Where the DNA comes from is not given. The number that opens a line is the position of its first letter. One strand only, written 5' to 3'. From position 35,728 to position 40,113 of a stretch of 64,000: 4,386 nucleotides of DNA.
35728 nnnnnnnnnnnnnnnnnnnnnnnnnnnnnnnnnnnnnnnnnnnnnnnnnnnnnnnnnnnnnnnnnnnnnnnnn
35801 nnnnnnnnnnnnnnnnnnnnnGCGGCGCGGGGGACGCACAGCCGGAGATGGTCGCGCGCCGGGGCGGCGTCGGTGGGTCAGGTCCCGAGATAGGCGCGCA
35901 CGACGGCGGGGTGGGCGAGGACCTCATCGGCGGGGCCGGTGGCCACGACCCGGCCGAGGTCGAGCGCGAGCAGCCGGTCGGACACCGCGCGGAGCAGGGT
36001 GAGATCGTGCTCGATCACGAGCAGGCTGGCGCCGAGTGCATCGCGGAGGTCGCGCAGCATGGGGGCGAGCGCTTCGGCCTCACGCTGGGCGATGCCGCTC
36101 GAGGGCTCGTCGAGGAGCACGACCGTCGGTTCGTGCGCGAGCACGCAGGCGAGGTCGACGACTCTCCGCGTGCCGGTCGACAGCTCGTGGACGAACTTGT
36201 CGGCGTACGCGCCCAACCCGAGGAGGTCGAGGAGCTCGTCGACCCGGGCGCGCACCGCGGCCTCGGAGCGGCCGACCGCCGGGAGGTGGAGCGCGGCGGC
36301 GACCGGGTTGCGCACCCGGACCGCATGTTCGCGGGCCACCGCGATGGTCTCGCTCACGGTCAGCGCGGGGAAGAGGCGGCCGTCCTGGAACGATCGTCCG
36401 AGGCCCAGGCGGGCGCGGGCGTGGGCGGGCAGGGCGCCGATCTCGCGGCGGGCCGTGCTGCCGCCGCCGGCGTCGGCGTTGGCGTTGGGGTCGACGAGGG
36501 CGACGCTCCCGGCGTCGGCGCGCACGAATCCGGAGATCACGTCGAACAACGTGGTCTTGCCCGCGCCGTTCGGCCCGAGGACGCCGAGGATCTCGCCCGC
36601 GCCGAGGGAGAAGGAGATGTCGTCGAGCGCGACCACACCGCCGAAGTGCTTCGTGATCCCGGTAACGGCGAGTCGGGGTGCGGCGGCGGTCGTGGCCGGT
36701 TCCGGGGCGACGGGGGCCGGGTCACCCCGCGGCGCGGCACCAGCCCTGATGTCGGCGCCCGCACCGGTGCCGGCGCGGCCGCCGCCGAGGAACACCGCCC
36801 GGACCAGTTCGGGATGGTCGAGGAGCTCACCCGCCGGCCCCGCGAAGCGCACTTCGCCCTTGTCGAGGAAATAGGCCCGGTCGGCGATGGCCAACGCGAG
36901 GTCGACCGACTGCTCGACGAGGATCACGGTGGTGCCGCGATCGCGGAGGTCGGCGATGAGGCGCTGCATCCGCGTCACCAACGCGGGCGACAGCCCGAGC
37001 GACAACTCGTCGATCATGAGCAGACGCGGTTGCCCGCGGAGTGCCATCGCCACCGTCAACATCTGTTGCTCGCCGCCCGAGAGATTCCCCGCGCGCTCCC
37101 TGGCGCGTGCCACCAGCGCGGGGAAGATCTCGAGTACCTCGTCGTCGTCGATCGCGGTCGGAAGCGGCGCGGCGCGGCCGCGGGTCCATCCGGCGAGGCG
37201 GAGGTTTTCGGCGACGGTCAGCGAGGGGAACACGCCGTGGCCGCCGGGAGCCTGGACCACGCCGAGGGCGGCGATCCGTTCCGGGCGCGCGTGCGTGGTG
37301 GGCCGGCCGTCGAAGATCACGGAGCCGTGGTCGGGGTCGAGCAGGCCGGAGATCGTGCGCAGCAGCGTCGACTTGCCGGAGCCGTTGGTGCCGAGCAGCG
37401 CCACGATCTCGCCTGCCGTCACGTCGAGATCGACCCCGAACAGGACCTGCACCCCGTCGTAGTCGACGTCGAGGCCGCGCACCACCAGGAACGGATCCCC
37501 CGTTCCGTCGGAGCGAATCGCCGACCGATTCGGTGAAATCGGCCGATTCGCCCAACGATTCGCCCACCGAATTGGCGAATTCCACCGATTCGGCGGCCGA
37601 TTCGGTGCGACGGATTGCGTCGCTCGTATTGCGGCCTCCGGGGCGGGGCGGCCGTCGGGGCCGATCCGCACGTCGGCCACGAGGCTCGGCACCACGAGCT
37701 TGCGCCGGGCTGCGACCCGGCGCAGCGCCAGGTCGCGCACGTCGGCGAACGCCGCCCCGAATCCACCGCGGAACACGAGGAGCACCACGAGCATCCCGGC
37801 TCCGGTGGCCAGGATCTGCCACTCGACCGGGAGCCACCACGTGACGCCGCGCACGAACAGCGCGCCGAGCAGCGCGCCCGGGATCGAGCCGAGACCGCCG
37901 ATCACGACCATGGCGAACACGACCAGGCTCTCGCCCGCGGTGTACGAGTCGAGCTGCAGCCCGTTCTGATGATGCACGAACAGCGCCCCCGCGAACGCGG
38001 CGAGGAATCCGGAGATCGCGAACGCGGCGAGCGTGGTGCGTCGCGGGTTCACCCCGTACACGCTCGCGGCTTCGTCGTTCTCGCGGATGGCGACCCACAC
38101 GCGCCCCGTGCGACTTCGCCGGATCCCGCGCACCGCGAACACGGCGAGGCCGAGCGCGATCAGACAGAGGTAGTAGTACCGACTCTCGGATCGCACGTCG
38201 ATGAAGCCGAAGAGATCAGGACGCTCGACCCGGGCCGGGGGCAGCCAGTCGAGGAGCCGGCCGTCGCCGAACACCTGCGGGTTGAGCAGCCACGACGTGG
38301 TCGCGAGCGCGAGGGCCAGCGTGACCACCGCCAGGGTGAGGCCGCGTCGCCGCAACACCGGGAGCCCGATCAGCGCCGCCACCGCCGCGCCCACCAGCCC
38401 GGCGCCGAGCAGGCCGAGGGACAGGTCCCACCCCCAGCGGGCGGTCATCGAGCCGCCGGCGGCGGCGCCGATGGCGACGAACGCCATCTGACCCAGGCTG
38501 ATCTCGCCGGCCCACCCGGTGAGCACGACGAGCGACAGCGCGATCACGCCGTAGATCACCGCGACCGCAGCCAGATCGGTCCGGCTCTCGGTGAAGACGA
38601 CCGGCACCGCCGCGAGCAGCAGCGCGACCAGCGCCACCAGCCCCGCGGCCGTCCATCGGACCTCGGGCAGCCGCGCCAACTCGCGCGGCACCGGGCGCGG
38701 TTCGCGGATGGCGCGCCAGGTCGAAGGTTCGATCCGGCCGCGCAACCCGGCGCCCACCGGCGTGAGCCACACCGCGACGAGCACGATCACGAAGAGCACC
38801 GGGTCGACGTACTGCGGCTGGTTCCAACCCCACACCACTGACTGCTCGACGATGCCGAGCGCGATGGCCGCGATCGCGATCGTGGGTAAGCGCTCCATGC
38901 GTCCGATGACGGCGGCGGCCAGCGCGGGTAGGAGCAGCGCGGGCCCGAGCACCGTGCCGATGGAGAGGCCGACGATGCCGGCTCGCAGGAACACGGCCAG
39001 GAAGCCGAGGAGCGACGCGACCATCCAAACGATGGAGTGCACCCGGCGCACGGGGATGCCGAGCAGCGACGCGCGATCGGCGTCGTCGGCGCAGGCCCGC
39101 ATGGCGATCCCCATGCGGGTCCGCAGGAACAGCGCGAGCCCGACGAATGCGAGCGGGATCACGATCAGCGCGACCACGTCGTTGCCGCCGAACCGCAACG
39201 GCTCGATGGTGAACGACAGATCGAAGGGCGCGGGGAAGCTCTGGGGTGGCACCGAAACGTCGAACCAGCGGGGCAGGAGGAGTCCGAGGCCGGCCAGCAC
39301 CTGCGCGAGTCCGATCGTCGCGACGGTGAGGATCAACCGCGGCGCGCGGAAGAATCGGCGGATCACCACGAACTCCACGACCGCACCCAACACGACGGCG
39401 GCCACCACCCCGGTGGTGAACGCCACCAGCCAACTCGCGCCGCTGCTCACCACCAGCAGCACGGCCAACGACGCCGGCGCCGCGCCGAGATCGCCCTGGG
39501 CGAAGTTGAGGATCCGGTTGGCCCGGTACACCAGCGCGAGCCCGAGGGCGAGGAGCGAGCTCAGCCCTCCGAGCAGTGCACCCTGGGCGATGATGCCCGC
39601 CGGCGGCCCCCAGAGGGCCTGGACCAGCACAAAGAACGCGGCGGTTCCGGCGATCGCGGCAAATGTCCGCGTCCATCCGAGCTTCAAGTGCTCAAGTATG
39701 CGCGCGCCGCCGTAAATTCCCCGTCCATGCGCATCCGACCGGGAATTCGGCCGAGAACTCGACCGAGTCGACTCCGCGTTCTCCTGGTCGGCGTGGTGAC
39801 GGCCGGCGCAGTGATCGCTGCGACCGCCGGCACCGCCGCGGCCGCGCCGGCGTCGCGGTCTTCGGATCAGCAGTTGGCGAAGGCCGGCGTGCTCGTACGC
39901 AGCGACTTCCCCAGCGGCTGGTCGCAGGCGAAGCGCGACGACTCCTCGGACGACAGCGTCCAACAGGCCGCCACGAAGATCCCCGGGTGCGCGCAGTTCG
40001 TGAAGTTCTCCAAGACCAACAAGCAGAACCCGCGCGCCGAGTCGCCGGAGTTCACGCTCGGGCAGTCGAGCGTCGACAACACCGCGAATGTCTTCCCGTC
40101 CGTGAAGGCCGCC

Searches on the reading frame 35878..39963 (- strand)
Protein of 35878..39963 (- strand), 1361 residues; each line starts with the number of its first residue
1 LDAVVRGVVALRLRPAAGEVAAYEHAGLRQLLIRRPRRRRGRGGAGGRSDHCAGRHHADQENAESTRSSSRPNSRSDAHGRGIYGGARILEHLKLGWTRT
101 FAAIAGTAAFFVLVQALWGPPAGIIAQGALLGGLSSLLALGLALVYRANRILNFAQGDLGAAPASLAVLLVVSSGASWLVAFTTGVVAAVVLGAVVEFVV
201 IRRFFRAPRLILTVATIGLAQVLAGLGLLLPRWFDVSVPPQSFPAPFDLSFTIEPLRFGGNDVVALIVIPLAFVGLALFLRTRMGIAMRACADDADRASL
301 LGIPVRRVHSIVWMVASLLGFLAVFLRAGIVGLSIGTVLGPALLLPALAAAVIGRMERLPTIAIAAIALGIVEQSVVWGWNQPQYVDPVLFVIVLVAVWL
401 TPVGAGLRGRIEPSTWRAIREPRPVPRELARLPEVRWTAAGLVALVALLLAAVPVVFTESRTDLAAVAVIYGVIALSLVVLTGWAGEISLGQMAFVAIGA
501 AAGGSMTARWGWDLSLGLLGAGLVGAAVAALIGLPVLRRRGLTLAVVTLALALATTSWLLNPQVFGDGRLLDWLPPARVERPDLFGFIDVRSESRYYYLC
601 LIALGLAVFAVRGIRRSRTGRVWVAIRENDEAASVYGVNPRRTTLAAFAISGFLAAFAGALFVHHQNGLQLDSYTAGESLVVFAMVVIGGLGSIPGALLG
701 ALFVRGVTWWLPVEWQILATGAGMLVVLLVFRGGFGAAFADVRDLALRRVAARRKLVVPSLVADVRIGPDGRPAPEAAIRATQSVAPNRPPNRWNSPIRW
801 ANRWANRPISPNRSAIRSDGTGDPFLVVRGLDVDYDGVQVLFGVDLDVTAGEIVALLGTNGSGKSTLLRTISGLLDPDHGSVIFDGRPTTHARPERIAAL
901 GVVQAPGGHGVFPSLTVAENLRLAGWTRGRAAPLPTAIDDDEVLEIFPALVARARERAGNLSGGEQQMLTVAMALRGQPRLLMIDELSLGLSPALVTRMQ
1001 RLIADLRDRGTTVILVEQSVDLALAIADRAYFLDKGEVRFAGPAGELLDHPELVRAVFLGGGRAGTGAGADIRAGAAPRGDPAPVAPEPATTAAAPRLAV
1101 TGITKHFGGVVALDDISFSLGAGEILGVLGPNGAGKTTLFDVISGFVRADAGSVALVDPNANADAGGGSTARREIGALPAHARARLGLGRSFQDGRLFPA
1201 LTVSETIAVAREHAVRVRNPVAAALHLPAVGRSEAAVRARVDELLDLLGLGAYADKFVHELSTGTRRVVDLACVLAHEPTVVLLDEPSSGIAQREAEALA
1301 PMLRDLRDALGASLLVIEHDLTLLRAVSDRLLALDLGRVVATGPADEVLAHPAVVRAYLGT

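Call 9: search_protein_families(library=pfam, proteins=[window:35878-39963:-], max_evalue=0.01)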
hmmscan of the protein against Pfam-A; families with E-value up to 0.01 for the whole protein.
window:35878-39963:- (1361 aa): 14 families
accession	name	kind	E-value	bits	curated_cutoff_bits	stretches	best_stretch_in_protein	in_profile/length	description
PF02653.21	BPD_transp_2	-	2.2e-62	211.1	26.8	2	463-709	4-244/269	Branched-chain amino acid transport system / permease component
PF00005.33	ABC_tran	-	8.8e-54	182.3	25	2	1113-1288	1-136/137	ABC transporter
PF13304.12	AAA_21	-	3.1e-17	64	27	3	957-1015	234-295/304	AAA domain, putative AbiEii toxin, Type IV TA system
PF13555.12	AAA_29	-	9.5e-08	32.1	27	1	847-879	18-50/61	P-loop containing region of AAA domain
PF12399.14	BCA_ABC_TP_C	-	4.6e-07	29.7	25.5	1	1338-1361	1-24/27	Branched-chain amino acid ATP-binding cassette transporter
PF13476.12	AAA_23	-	2.6e-06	28.6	27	0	1118-1143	15-39/201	AAA domain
PF02463.25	SMC_N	-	5.7e-06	26.3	40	0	852-873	25-46/220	RecF/RecN/SMC N terminal domain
PF13604.12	AAA_30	-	4.9e-05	23.6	27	0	1125-1163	20-58/191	AAA domain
PF25199.1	nSTAND_NTPase5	-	0.00024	21.4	34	0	851-876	41-66/145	Novel STAND NTPase 5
PF13191.12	AAA_16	-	0.00071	20.6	32.6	1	851-987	24-141/167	AAA ATPase domain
PF13401.12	AAA_22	-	0.00093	20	27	0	852-1016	6-121/130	AAA domain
PF05729.18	NACHT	-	0.0038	17.5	26.7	0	853-874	2-23/167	NACHT domain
PF03193.22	RsgA_GTPase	-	0.0041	17.4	30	0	850-882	105-137/174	RsgA GTPase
PF13175.12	AAA_15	-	0.0091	16.1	32.1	0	853-878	25-50/374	AAA ATPase domain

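Call 23: find_homologous_proteins(query=window:35878-39720:-)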
Query window:35878-39720:- (1280 aa): 3879 proteins with E <= 0.001 among 8000 candidates; the best 120 are listed.
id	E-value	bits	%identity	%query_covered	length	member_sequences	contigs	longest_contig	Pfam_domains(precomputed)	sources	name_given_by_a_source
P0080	0.0e+0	2709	100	99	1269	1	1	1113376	PF12399.15,PF02653.22,PF00005.34,PF13476.13,PF13555.13,PF02463.26,PF13304.13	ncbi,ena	-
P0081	0.0e+0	1969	77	98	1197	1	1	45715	PF02653.22,PF00005.34,PF13476.13,PF13555.13,PF13401.13,PF02463.26,PF13304.13,PF13191.13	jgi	jgi:branched-chain amino acid transport system permease protein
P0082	0.0e+0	1959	76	99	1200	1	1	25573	PF12399.15,PF02653.22,PF00005.34,PF13476.13,PF13555.13,PF02463.26,PF13304.13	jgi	jgi:ABC-type branched-subunit amino acid transport system ATPase component/ABC-type branched-subunit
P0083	0.0e+0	1942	75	99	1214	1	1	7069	PF02653.22,PF00005.34,PF13476.13,PF13555.13,PF13401.13,PF02463.26,PF13304.13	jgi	jgi:ABC-type branched-subunit amino acid transport system ATPase component/ABC-type branched-subunit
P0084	0.0e+0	1926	76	99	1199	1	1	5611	PF02653.22,PF00005.34,PF13476.13,PF13555.13,PF02463.26,PF13304.13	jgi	jgi:ABC-type branched-subunit amino acid transport system ATPase component/ABC-type branched-subunit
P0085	0.0e+0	1926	77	97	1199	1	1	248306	PF12399.15,PF02653.22,PF00005.34,PF13476.13,PF13555.13,PF13401.13,PF02463.26,PF13304.13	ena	-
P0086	0.0e+0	1908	75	99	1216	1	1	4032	PF12399.15,PF02653.22,PF00005.34,PF13476.13,PF13555.13,PF02463.26,PF13304.13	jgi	jgi:ABC-type branched-subunit amino acid transport system ATPase component/ABC-type branched-subunit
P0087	0.0e+0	1907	74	99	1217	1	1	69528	PF12399.15,PF02653.22,PF00005.34,PF13476.13,PF13555.13,PF02463.26,PF13304.13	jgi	jgi:ABC-type branched-subunit amino acid transport system ATPase component/ABC-type branched-subunit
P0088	0.0e+0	1904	75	98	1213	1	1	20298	PF12399.15,PF02653.22,PF00005.34,PF13476.13,PF13555.13,PF02463.26,PF13304.13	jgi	jgi:branched-chain amino acid transport system permease protein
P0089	0.0e+0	1804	73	98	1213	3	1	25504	PF12399.15,PF02653.22,PF00005.34,PF13476.13,PF13555.13,PF02463.26,PF13304.13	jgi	jgi:branched-chain amino acid transport system permease protein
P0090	0.0e+0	1792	71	99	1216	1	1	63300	PF12399.15,PF02653.22,PF00005.34,PF13476.13,PF13555.13,PF02463.26,PF13304.13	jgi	jgi:ABC-type branched-subunit amino acid transport system ATPase component/ABC-type branched-subunit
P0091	0.0e+0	1787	71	99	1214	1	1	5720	PF02653.22,PF00005.34,PF13476.13,PF13555.13,PF02463.26,PF13304.13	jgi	jgi:branched-chain amino acid transport system permease protein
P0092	0.0e+0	1784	71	98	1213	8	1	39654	PF02653.22,PF00005.34,PF13476.13,PF13555.13,PF02463.26,PF13304.13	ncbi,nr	ncbi:MAG TPA: ATP-binding cassette domain-containing protein [Acidimicrobiia bacterium]|nr:ATP-bindi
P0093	0.0e+0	1762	69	98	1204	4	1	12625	PF12399.15,PF02653.22,PF00005.34,PF13476.13,PF13555.13,PF02463.26,PF13304.13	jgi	-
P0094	0.0e+0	1760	70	98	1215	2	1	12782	PF12399.15,PF02653.22,PF00005.34,PF13476.13,PF13555.13,PF02463.26,PF13304.13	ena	-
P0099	0.0e+0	1678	67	99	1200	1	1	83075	PF13604.13,PF02653.22,PF00005.34,PF13555.13,PF02463.26,PF13304.13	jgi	jgi:ABC-type branched-subunit amino acid transport system ATPase component/ABC-type branched-subunit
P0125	0.0e+0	1614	65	99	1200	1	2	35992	PF02653.22,PF00005.34,PF13476.13,PF13555.13,PF02463.26,PF13304.13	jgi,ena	jgi:ABC-type branched-subunit amino acid transport system ATPase component/ABC-type branched-subunit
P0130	0.0e+0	1558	74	51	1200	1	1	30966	PF02653.22,PF00005.34,PF13476.13,PF13555.13,PF02463.26,PF13304.13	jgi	jgi:branched-chain amino acid transport system permease protein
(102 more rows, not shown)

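Call 25: find_encoding_contigs(protein=P0080, flank=10000, max_places=10)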
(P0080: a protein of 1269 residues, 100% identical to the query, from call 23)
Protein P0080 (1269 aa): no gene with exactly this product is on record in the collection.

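Call 26: list_cluster_members(proteins=[P0080])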
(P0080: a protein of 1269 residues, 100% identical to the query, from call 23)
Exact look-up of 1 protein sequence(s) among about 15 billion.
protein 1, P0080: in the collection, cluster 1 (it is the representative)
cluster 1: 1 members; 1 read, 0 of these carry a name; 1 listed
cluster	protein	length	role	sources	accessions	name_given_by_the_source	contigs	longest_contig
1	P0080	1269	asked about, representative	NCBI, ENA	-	-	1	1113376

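Call 29: find_encoding_contigs(protein=P0081, flank=10000, max_places=2)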
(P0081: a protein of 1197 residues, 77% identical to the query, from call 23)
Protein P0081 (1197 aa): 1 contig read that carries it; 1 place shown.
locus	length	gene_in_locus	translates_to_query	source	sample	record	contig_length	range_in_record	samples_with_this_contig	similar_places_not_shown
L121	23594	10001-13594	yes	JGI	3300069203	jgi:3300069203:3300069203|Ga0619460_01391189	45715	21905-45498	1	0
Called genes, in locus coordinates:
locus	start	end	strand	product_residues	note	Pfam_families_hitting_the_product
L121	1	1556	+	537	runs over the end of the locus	PF00501:AMP-binding, PF13193:AMP-binding_C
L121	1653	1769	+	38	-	-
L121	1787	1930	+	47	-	-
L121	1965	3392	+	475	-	PF00501:AMP-binding, PF13193:AMP-binding_C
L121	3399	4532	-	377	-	PF07224:Chlorophyllase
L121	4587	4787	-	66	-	PF13459:Fer4_15, PF13370:Fer4_13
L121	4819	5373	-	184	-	-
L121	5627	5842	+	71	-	PF07311:Dodecin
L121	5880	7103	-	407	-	PF13458:Peripla_BP_6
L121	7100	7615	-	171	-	PF01451:LMWPc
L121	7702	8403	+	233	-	PF02678:Pirin, PF17954:Pirin_C_2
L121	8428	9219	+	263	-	-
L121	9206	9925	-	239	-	-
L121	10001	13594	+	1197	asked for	PF02653:BPD_transp_2, PF00005:ABC_tran, PF02463:SMC_N (faint), PF13191:AAA_16 (faint), PF13476:AAA_23 (faint), PF13555:AAA_29 (weak), PF13304:AAA_21 (weak), PF00005:ABC_tran, +1 more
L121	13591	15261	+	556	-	PF13458:Peripla_BP_6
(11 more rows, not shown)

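Call 30: find_encoding_contigs(protein=P0085, flank=10000, max_places=2)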
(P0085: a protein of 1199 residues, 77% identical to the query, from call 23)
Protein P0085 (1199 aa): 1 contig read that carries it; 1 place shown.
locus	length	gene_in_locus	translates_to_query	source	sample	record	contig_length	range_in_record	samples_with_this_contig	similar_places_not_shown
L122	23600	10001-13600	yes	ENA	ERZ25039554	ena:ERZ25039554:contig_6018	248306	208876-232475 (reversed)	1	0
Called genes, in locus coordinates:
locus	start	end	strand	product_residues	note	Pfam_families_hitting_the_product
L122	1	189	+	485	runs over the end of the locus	PF00501:AMP-binding, PF13193:AMP-binding_C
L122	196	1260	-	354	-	PF07224:Chlorophyllase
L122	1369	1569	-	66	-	PF06902:Fer4_19 (weak), PF13459:Fer4_15, PF13370:Fer4_13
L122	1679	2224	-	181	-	-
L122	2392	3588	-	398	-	PF06441:EHN, PF00561:Abhydrolase_1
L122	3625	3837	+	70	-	PF07311:Dodecin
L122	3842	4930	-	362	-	PF13458:Peripla_BP_6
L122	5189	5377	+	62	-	-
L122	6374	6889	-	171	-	PF01451:LMWPc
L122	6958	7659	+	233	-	PF02678:Pirin, PF17954:Pirin_C_2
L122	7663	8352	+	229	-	-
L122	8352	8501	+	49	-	-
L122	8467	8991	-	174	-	-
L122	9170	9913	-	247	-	-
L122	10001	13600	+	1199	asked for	PF02653:BPD_transp_2, PF00005:ABC_tran, PF02463:SMC_N (faint), PF13476:AAA_23 (faint), PF13555:AAA_29 (weak), PF13401:AAA_22 (faint), PF13304:AAA_21 (weak), PF00005:ABC_tran, +1 more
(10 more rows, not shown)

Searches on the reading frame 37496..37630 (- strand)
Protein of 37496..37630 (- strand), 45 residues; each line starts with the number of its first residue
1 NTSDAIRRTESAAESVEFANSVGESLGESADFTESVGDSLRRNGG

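Call 45: find_homologous_proteins(query=window:37496-37630:-, max_evalue=10)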
Query seq(45 aa): no candidate shares three 5-residue words with the query. No homologue found.
